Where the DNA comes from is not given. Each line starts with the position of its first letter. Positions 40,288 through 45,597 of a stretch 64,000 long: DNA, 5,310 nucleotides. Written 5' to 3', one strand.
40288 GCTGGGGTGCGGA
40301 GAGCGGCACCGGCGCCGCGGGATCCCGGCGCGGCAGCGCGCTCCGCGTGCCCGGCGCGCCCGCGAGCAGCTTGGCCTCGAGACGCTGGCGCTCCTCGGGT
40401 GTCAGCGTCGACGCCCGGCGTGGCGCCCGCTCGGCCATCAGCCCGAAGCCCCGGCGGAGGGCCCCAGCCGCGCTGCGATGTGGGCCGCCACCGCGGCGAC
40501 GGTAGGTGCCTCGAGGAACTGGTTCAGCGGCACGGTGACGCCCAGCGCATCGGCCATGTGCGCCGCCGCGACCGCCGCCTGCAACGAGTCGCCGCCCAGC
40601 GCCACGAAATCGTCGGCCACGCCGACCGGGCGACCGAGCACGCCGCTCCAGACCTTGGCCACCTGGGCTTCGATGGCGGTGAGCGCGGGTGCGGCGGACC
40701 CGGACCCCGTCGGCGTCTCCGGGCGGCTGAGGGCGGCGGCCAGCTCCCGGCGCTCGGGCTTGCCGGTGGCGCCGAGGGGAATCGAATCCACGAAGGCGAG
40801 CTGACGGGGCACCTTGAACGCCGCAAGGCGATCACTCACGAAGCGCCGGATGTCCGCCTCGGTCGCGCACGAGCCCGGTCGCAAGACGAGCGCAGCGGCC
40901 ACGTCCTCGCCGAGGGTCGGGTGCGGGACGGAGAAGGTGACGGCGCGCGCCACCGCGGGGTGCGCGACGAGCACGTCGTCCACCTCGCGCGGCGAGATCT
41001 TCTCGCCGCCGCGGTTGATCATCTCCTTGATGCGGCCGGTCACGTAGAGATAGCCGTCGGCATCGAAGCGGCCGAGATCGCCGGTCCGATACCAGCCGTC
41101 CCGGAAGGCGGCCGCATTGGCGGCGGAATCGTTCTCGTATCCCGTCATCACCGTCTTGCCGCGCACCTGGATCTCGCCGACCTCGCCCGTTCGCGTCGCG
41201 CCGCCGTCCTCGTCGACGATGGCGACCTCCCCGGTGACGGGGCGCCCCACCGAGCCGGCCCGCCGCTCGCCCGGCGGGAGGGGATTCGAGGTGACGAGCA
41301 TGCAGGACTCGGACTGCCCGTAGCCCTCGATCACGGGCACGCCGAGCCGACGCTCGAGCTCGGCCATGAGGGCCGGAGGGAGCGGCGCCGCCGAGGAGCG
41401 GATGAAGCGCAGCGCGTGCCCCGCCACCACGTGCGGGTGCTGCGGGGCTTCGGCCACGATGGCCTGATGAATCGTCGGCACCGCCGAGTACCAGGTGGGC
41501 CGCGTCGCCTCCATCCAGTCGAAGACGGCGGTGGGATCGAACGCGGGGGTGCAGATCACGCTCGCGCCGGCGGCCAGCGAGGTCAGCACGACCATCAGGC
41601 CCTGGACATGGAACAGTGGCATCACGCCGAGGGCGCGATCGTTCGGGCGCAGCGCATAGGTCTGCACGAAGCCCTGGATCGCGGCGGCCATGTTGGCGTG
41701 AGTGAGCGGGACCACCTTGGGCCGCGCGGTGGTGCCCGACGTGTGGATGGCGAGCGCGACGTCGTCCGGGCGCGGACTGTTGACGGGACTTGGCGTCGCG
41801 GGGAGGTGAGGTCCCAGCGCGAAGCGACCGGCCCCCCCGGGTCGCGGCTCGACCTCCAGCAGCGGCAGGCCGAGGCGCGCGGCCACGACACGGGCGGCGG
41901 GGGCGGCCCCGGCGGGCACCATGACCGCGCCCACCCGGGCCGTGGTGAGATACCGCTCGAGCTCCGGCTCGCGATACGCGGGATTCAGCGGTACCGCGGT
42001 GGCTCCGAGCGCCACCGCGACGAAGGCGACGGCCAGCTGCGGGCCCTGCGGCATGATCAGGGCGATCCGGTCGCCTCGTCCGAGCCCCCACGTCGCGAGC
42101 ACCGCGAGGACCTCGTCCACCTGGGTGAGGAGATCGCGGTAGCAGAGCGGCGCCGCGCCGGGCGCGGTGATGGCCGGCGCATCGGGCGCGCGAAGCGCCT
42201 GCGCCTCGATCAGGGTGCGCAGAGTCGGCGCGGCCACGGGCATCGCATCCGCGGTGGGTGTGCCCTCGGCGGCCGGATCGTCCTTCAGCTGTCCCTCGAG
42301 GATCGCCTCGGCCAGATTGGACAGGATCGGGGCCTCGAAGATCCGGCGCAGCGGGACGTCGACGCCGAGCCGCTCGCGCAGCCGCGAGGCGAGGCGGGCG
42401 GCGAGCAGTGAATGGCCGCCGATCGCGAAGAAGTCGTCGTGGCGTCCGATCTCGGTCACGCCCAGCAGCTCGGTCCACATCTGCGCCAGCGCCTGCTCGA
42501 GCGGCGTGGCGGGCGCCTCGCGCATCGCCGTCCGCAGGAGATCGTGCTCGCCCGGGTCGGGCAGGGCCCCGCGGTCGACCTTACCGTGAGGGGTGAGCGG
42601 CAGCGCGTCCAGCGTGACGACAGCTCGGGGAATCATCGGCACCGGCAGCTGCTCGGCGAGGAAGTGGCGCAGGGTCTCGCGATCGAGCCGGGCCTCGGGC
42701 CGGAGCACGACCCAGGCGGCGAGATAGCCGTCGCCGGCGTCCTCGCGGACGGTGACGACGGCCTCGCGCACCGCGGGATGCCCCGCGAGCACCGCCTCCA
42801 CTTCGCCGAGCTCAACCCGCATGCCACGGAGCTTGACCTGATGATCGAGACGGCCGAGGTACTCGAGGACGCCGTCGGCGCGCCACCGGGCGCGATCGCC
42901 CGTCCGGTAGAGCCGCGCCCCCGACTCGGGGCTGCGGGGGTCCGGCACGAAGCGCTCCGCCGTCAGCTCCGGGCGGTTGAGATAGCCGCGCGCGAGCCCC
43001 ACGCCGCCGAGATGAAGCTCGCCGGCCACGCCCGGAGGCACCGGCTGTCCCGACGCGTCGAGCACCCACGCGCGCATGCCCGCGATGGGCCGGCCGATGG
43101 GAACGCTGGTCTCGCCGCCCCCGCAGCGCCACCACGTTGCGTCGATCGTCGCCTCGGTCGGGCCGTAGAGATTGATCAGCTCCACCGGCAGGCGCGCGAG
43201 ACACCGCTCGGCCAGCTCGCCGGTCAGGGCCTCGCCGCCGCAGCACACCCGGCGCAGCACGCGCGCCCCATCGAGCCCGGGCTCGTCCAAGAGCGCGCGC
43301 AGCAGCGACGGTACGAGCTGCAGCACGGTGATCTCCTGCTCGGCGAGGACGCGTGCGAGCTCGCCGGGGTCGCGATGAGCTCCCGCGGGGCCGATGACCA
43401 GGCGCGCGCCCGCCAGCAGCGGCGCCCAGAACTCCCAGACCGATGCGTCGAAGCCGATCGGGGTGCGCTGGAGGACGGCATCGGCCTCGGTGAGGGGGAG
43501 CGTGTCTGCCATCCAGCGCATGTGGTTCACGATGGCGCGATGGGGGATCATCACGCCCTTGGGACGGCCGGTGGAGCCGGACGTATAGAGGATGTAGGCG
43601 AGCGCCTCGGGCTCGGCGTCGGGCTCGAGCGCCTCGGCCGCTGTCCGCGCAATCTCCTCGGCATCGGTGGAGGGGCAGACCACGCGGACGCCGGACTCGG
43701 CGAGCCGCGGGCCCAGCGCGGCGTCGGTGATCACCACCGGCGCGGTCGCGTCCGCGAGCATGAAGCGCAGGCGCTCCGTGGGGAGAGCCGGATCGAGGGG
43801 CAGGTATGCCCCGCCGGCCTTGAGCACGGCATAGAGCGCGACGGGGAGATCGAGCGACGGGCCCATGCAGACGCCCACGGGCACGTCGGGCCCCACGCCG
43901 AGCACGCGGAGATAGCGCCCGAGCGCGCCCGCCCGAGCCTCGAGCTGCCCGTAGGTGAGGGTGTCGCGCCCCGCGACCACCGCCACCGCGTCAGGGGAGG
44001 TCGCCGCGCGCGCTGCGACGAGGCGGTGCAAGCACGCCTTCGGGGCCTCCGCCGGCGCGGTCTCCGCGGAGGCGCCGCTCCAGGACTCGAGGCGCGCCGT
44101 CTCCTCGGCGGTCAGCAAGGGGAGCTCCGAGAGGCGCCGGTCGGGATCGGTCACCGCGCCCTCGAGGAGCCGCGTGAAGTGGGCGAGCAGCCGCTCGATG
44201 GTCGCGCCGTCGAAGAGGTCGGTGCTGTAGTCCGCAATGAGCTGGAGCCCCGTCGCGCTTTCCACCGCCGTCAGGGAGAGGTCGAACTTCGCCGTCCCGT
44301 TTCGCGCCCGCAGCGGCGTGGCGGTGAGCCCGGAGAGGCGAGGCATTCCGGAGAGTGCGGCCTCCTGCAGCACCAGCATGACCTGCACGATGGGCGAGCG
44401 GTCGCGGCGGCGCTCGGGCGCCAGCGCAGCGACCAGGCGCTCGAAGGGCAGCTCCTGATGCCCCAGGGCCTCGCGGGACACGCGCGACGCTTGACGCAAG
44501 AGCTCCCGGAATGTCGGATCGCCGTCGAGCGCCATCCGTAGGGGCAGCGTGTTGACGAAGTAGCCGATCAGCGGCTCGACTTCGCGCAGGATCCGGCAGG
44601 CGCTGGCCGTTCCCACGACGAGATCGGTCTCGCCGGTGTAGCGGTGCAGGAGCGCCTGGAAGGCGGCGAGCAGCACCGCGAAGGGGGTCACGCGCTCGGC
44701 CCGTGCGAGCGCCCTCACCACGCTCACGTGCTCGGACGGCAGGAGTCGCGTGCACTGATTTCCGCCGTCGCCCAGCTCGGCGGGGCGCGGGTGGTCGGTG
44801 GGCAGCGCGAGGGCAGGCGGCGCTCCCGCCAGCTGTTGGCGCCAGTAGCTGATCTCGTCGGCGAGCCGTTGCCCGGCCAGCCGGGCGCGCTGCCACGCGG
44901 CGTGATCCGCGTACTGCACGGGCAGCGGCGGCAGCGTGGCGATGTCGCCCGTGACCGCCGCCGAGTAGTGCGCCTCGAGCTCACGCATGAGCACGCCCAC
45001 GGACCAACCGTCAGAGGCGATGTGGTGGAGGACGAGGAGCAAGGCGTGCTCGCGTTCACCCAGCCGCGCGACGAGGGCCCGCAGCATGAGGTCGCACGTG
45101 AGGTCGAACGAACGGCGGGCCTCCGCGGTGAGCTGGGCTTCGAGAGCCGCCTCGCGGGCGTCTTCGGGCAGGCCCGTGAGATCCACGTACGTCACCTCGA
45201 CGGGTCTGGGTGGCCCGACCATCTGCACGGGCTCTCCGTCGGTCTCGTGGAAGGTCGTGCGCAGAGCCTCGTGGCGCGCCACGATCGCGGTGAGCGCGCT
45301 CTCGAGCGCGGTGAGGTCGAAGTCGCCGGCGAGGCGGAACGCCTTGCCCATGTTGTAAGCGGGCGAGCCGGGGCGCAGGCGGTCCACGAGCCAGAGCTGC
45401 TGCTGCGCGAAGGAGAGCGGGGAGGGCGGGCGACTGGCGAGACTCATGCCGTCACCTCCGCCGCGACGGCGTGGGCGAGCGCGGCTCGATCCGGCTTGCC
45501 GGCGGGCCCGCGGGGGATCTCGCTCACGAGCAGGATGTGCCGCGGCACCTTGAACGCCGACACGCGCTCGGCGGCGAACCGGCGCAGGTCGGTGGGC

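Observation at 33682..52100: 18.4 kb five-gene NRPS operon with embedded PPTase and a co-transcribed Tat-exported peptide-binding protein, all translationally coupled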

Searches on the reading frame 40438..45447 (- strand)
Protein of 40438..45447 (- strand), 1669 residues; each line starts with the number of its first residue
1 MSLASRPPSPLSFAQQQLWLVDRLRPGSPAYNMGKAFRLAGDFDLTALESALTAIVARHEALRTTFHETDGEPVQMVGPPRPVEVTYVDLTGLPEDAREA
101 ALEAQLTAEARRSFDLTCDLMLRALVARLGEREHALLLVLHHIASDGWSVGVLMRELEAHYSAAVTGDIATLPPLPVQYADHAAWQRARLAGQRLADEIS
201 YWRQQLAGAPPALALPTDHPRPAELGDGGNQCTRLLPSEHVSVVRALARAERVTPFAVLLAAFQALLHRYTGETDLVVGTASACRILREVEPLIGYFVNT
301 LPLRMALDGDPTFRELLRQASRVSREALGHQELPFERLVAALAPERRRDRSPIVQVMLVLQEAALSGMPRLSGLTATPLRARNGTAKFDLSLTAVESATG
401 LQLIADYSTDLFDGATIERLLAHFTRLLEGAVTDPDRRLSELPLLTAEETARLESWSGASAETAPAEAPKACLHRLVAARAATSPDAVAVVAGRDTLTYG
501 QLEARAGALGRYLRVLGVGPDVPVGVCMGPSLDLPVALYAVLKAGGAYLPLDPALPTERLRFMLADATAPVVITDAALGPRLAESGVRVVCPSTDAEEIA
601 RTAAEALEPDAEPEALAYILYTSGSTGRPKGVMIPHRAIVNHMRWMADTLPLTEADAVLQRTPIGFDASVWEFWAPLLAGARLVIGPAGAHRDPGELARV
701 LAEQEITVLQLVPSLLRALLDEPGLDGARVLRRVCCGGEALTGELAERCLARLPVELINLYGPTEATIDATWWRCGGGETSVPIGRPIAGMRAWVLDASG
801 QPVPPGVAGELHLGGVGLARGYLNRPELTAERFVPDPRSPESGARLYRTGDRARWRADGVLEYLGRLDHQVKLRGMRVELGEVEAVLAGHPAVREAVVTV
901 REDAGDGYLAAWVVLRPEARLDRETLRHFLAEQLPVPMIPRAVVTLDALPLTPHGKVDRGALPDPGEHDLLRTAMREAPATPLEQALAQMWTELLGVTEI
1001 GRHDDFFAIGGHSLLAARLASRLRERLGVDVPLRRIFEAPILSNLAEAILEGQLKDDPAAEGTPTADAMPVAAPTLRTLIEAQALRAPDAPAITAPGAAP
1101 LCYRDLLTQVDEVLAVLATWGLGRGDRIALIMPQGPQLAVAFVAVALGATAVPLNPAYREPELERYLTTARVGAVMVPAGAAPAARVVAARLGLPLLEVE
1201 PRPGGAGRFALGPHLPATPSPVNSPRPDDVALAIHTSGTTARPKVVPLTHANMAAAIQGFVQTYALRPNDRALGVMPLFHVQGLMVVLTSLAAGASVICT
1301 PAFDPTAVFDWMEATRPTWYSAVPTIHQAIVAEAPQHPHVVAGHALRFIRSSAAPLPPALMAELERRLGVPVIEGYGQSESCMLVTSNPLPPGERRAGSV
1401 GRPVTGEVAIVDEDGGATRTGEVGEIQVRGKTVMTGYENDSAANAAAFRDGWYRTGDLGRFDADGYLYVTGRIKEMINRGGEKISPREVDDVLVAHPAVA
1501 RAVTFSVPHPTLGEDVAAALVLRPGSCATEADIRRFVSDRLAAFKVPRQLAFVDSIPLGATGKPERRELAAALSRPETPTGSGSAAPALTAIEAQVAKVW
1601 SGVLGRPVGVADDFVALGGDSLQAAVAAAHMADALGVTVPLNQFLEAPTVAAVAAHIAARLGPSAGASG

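Call 3: search_protein_families(library=pfam, proteins=[window:40438-45447:-])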
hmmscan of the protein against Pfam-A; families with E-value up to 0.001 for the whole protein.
window:40438-45447:- (1669 aa): 4 families
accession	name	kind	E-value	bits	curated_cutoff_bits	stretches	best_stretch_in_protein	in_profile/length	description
PF00501.34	AMP-binding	-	1.3e-162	541.4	29.9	2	479-823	3-384/384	AMP-binding enzyme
PF00668.25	Condensation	-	1.8e-103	347.1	30.6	1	10-453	6-455/456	Condensation domain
PF00550.31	PP-binding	-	3.8e-31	107.6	20.8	2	985-1049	1-67/67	Phosphopantetheine attachment site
PF13193.12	AMP-binding_C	-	6.8e-27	94.6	24.5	2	1488-1563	1-76/76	AMP-binding enzyme C-terminal domain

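Call 28: find_related_loci(query=window:40438-45447:-, collection=genome_contigs, flank=10000)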
Query window:40438-45447:- (1669 aa) in genome_contigs; peptide patterns used: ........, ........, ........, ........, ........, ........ (x = any residue, [..] = any of these).
165 stretches matched a pattern; 117 encode a relative of the query (tblastn E <= 1e-3); the best 80 are kept; 77 distinct loci.
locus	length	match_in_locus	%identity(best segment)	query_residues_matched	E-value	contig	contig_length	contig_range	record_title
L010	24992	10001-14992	86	1-1666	0e+0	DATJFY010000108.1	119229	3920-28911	MAG TPA_asm: Verrucomicrobiia bacterium isolate SMAG_U15472 k141_8780352, whole genome shotgun sequence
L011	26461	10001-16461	49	9-1657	0e+0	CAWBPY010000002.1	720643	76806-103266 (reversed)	MAG: uncultured Acidobacteriota bacterium isolate MFD09206.bin.1.119 genome assembly, contig: contig_18192, whole genome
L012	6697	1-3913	50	10-1658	0e+0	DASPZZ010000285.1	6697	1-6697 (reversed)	MAG TPA_asm: Candidatus Binatia bacterium isolate SMAG_U11632 k141_645190, whole genome shotgun sequence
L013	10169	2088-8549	50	10-1658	0e+0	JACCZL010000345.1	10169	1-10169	MAG: Chloroflexota bacterium isolate MGR_bin229 SD2897-2912_k127_1058236, whole genome shotgun sequence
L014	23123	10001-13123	47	10-1654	0e+0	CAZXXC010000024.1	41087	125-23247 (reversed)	MAG TPA_asm: uncultured Methylococcaceae bacterium isolate SRP278314_co2_351 genome assembly, contig: NODE_1367_length_4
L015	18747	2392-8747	46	10-1657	0e+0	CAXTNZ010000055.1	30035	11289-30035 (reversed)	MAG TPA_asm: uncultured bacterium isolate public_SRR14722176_metawrap_bin.1 genome assembly, contig: public_SRR14722176_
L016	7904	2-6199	46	10-1668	0e+0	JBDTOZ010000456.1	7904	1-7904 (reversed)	MAG: Acidobacteriota bacterium isolate cluster3_bin.186 NODE_45335_length_7904_cov_70.756784, whole genome shotgun seque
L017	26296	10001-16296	46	8-1655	0e+0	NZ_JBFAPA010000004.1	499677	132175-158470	Actinocrispum sp. NPDC049592 NPDC049592_49_C7.ctg-0004, whole genome shotgun sequence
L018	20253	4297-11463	48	10-1662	0e+0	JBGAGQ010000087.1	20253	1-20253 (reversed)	MAG: Thermoanaerobaculia bacterium isolate MAG_MBR_H125.76 MBRH125-76_opera_contig_5203, whole genome shotgun sequence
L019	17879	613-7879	46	10-1654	0e+0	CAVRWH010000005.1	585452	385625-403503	MAG: uncultured Acidobacteriaceae bacterium isolate MFD05502.bin.1.70 genome assembly, contig: contig_38098, whole genom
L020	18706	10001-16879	46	8-1657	0e+0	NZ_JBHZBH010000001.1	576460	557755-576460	Nonomuraea sp. NPDC059194 NPDC059194_T43_A11.ctg-0001, whole genome shotgun sequence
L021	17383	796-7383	46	4-1660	0e+0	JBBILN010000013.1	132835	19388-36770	MAG: bacterium isolate BQF270218_bin_21 NODE_53_length_132835_cov_23.923686, whole genome shotgun sequence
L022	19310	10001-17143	46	3-1659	0e+0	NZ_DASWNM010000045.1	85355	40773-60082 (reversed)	MAG: Longimicrobium sp. isolate SMAG_U3414 k141_573113, whole genome shotgun sequence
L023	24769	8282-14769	47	8-1660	0e+0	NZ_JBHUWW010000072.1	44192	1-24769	Kitasatospora sp. NPDC057223 NPDC057223_T21_C10.ctg-0072, whole genome shotgun sequence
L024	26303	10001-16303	47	8-1668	0e+0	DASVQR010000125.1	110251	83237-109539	MAG TPA_asm: Longimicrobiaceae bacterium isolate SMAG_U3213 k141_565220, whole genome shotgun sequence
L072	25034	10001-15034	42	10-1661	3e-180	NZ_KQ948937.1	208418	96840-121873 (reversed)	Streptomyces caeruleatus strain NRRL B-24802 PRJNA299234_s014, whole genome shotgun sequence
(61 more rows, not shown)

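Call 34: search_protein_families(library=pfam, proteins=[L072:9992-15124:+, L072:12992-15124:+, L072:75-8588:+, L072:15275-16894:+, L072:17711-19894:+, L072:20939-24526:-, L072:8671-9921:+], max_evalue=0.001)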
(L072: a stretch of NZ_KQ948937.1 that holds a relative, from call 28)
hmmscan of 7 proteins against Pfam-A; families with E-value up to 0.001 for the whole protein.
L072:9992-15124:+ (1710 aa): 4 families
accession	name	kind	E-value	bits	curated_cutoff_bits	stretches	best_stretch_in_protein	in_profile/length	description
PF00501.34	AMP-binding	-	1.8e-161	537.7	29.9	2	33-384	3-384/384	AMP-binding enzyme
PF00668.25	Condensation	-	6e-87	292.7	30.6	1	630-1072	5-455/456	Condensation domain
PF13193.12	AMP-binding_C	-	2.7e-29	102.3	24.5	2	1514-1588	5-76/76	AMP-binding enzyme C-terminal domain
PF00550.31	PP-binding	-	7.7e-26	90.6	20.8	2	1614-1676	1-66/67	Phosphopantetheine attachment site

L072:12992-15124:+ (710 aa): 4 families
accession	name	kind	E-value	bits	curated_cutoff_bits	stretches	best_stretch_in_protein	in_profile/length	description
PF00501.34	AMP-binding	-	1.6e-77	261.4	29.9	1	94-451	1-383/384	AMP-binding enzyme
PF13193.12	AMP-binding_C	-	9.7e-15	55.7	24.5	1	514-588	5-76/76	AMP-binding enzyme C-terminal domain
PF00550.31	PP-binding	-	1.7e-12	47.8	20.8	1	614-676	1-66/67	Phosphopantetheine attachment site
PF00668.25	Condensation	-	1.2e-07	31.2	30.6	1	6-72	390-455/456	Condensation domain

L072:75-8588:+ (2837 aa): 5 families
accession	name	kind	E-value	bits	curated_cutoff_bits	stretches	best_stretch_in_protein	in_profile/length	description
PF00501.34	AMP-binding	-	2.5e-179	596.4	29.9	3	797-1155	1-384/384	AMP-binding enzyme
PF00668.25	Condensation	-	8.4e-95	318.6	30.6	2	1411-1844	3-455/456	Condensation domain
PF00144.29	Beta-lactamase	-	3.7e-48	164.8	27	1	2511-2822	13-319/329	Beta-lactamase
PF13193.12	AMP-binding_C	-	2.1e-41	141.1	24.5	3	1213-1288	1-76/76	AMP-binding enzyme C-terminal domain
PF00550.31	PP-binding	-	4e-40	136.3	20.8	3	249-311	2-67/67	Phosphopantetheine attachment site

L072:15275-16894:+ (539 aa): 0 families

L072:17711-19894:+ (727 aa): 0 families

L072:20939-24526:- (1195 aa): 5 families
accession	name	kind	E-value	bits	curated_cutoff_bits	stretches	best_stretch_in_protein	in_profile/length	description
PF00698.26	Acyl_transf_1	-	5.7e-91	305.7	32.7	1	1-315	1-318/319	Acyl transferase domain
PF08659.16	KR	-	8.6e-56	189.1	22.6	1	841-1027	1-179/180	KR domain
PF00550.31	PP-binding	-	1.7e-11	44.6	20.8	1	1123-1188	2-67/67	Phosphopantetheine attachment site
PF21089.3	PKS_DH_N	-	5.5e-09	36.4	27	1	360-444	1-90/103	Polyketide synthase dehydratase domain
PF00106.31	adh_short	-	0.00018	21.5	26.6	0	844-1013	4-161/195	short chain dehydrogenase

L072:8671-9921:+ (416 aa): 0 families

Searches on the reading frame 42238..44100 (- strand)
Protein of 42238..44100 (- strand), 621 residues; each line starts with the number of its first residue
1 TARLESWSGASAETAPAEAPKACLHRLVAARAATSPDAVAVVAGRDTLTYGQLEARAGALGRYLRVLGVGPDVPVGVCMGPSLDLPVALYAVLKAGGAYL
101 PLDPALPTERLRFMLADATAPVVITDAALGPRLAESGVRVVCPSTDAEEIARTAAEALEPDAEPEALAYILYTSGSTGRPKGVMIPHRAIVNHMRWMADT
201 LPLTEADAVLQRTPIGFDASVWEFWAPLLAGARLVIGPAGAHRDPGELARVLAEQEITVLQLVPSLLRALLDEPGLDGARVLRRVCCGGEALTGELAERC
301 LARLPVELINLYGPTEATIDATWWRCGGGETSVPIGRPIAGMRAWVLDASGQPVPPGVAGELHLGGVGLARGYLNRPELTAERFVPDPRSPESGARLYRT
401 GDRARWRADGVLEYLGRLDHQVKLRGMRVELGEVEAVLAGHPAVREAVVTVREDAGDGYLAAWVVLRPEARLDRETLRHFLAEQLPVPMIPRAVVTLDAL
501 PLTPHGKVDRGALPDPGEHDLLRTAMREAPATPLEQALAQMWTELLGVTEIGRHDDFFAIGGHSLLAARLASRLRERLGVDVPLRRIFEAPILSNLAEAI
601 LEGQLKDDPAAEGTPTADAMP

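Call 11: search_protein_families(library=pfam, proteins=[window:42238-44100:-], max_evalue=0.01)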
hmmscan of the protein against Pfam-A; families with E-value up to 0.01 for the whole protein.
window:42238-44100:- (621 aa): 3 families
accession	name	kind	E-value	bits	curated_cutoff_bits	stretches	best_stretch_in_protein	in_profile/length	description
PF00501.34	AMP-binding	-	7.5e-91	305.2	29.9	1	30-374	3-384/384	AMP-binding enzyme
PF00550.31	PP-binding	-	4.1e-15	56.2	20.8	1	536-600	1-67/67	Phosphopantetheine attachment site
PF13193.12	AMP-binding_C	-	1.6e-13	51.8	24.5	1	433-507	1-76/76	AMP-binding enzyme C-terminal domain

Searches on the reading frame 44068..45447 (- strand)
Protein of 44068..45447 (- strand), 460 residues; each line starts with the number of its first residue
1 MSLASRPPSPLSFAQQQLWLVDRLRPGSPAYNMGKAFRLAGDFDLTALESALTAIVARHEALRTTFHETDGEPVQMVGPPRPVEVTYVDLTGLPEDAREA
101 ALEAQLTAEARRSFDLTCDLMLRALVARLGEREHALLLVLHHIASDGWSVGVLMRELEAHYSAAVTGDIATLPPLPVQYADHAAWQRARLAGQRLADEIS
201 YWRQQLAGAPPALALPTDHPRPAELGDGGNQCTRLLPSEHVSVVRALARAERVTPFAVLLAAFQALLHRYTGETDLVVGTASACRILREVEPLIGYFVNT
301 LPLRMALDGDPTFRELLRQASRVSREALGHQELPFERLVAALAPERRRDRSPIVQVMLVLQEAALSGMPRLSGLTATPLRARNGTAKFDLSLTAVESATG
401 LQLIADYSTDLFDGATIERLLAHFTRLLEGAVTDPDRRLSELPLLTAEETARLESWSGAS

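Call 48: search_solved_structures(query=window:44068-45447:-, max_evalue=1e-30)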
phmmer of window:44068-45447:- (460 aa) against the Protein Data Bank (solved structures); distinct sequences matched with E-value up to 1e-30: 34.
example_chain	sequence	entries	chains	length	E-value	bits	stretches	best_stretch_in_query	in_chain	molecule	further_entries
6oyf_A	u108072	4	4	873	1.7e-84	287.7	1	9-456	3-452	Txo1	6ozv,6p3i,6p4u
6p1j_A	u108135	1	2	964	5.4e-84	286.1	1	9-456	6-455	Txo2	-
5u89_A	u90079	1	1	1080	6e-80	272.7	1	4-453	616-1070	Amino acid adenylation domain protein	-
2jgp_A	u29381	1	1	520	2.7e-69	237.6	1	9-445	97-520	TYROCIDINE SYNTHETASE 3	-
8z0q_C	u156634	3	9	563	2.3e-68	234.6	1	8-443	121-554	Special condensation domain in NRPS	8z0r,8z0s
7kvw_A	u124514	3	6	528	4.6e-65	223.7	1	8-441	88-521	PCP-C didomain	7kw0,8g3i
7kw2_A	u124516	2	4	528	1.1e-64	222.5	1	8-441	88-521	PCP-C didomain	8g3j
8fx6_A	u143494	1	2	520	1.3e-64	222.2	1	8-438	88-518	PCP-C didomain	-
8fx7_A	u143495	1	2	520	3.1e-64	221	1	8-438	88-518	PCP-C didomain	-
9lcq_A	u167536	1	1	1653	3.2e-60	207.7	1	10-449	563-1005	PvdL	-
9up2_A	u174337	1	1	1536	7.3e-60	206.6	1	10-449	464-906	PvdL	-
9lcp_A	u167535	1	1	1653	7.8e-60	206.5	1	10-449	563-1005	PvdL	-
9lco_A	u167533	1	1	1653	7.8e-60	206.5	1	10-449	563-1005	PvdL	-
8xjz_C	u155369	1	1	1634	3.3e-59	204.4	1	10-453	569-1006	Peptide synthetase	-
8qnf_A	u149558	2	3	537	3.9e-56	194.3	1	11-450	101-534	Condensation domain TomBC from the Tomaymycin non-ribosomal peptide synthetase | Tomaymycin non-ribosomal peptide synthetase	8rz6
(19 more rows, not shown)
